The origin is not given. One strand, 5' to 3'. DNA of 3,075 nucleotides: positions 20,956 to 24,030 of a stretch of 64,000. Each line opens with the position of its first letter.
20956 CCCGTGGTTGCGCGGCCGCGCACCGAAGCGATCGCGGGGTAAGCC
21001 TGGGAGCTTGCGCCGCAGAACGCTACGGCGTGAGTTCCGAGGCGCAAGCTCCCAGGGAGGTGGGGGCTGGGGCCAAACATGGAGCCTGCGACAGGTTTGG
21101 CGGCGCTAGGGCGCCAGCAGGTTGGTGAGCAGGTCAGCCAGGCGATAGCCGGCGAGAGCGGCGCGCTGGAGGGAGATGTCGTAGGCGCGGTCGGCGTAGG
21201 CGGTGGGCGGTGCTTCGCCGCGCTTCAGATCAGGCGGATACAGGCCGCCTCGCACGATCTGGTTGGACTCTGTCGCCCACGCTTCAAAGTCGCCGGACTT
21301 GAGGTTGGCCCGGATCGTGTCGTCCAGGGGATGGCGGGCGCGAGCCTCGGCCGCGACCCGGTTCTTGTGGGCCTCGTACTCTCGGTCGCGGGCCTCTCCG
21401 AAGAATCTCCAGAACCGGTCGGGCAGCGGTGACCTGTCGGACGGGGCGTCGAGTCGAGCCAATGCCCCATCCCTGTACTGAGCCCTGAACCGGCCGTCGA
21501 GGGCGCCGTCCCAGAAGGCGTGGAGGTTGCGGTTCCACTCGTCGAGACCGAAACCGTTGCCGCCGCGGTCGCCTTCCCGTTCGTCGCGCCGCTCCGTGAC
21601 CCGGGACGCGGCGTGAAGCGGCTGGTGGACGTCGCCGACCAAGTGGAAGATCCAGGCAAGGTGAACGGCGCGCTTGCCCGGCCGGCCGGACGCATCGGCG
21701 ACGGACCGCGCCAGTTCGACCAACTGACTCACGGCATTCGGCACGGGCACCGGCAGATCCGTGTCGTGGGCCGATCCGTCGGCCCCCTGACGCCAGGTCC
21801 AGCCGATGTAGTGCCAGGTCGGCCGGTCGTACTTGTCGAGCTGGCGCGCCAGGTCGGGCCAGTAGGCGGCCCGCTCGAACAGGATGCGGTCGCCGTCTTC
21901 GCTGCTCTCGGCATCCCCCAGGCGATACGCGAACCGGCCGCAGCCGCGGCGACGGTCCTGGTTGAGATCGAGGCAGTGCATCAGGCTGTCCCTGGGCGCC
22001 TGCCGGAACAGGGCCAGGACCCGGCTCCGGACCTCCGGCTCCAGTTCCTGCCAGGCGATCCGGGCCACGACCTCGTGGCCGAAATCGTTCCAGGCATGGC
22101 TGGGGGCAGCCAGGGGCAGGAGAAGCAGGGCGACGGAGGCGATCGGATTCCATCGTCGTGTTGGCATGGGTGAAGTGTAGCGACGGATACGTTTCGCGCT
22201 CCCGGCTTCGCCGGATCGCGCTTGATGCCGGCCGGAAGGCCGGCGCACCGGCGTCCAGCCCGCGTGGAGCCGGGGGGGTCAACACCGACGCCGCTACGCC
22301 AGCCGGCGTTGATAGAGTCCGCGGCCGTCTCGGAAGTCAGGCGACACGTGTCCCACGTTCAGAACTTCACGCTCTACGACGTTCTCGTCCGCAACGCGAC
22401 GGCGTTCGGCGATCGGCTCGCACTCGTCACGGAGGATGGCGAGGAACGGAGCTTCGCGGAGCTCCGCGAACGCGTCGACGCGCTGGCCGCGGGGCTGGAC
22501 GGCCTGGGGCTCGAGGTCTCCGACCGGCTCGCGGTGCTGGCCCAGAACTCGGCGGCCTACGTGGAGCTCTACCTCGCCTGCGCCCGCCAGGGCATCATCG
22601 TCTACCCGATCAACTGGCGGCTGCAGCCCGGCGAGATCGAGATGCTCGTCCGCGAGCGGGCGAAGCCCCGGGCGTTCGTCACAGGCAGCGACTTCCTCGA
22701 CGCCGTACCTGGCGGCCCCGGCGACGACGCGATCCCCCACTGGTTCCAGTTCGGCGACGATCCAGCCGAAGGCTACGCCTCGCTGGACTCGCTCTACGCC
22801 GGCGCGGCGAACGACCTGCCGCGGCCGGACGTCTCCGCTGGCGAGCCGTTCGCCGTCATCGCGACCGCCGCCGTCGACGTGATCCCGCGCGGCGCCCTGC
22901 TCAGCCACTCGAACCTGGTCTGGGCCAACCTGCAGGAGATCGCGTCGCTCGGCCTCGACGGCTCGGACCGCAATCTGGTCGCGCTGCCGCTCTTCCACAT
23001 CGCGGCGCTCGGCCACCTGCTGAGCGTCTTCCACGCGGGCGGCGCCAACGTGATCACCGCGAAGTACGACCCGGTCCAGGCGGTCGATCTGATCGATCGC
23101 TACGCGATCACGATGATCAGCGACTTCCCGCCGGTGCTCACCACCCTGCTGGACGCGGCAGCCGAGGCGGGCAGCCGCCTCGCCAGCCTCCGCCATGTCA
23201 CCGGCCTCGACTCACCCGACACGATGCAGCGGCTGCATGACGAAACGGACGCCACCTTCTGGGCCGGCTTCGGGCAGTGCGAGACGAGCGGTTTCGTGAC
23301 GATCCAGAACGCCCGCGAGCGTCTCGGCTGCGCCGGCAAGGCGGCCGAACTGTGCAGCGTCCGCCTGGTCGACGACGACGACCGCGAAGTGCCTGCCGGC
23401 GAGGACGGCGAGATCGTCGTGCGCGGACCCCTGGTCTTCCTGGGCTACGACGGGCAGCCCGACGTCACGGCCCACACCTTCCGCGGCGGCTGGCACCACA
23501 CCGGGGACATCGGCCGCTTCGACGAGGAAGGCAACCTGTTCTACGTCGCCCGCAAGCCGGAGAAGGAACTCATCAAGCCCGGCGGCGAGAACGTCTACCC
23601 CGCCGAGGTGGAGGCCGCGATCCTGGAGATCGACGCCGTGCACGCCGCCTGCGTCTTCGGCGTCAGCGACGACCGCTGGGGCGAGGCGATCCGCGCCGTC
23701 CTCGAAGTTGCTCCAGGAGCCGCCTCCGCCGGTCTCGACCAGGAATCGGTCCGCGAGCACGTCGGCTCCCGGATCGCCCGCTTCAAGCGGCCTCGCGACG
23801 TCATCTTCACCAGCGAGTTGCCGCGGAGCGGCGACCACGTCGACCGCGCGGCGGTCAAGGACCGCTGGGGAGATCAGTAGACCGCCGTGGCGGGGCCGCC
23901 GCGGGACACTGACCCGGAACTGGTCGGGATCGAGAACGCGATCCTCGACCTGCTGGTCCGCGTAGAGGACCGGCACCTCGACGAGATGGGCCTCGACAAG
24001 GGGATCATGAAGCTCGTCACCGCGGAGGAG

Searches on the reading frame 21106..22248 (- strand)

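Call 45: search_protein_families(library=pfam, proteins=[window:21106-22248:-], max_evalue=0.001)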
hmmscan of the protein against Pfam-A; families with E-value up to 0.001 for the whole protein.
window:21106-22248:- (380 aa): 1 family
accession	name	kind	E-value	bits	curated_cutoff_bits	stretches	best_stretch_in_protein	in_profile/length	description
PF02265.22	S1-P1_nuclease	-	7.1e-37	128.1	29.5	1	53-378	1-257/258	S1/P1 Nuclease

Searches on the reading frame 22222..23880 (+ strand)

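Call 45: search_protein_families(library=pfam, proteins=[window:22222-23880:+], max_evalue=0.001)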
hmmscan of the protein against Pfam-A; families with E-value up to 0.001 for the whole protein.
window:22222-23880:+ (552 aa): 2 families
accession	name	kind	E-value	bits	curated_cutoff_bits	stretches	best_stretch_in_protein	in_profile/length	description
PF00501.34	AMP-binding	-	3.8e-55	187.7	29.9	1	57-409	3-383/384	AMP-binding enzyme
PF13193.12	AMP-binding_C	-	2.4e-15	57.7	24.5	1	462-536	1-72/76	AMP-binding enzyme C-terminal domain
